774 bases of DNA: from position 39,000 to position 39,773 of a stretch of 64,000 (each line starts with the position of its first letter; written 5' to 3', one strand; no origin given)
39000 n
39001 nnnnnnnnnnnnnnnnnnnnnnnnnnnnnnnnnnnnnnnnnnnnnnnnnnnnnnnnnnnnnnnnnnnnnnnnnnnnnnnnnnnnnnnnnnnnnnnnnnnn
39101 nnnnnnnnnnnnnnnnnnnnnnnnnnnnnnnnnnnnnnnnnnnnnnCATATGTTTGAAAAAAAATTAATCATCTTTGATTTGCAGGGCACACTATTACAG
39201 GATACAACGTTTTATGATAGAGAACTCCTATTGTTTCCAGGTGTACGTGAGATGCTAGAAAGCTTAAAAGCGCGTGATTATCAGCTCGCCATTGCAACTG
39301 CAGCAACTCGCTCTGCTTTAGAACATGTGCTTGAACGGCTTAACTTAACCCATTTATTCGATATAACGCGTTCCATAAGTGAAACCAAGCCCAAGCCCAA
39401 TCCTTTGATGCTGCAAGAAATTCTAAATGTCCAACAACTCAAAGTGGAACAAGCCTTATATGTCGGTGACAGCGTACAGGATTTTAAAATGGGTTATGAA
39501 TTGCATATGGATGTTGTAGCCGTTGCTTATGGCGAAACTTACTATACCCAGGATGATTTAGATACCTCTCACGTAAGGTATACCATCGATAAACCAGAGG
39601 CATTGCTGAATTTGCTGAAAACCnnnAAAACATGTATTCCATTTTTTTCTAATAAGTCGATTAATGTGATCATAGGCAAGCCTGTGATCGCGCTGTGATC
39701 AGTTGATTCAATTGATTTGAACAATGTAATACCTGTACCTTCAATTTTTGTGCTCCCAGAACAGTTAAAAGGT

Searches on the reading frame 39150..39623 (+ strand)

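Call 40: search_protein_families(library=pfam, proteins=[window:39150-39623:+], max_evalue=0.01)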
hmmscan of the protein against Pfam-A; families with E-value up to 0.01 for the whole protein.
window:39150-39623:+ (158 aa): 8 families
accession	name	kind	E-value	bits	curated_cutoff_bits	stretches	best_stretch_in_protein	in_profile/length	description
PF13419.12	HAD_2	-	1.4e-24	87.6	23.8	1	23-125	75-178/178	Haloacid dehalogenase-like hydrolase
PF00702.32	Hydrolase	-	1.8e-19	71.3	26.4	1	24-115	95-187/191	haloacid dehalogenase-like hydrolase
PF13242.12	Hydrolase_like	-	1.2e-07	32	22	1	82-138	4-59/75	HAD-hyrolase-like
PF12710.13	HAD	-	2.1e-07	32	27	1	27-114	85-187/189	haloacid dehalogenase-like hydrolase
PF08282.18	Hydrolase_3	-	5.3e-05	23.5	20.9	1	7-67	1-55/255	haloacid dehalogenase-like hydrolase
PF13344.12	Hydrolase_6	-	0.0011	19.4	27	1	7-65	1-52/101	Haloacid dehalogenase-like hydrolase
PF06888.18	Put_Phosphatase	-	0.007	16.2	27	0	22-71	66-117/234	Putative Phosphatase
PF03031.24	NIF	-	0.0084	16.2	21.8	0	5-71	1-82/160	NLI interacting factor-like phosphatase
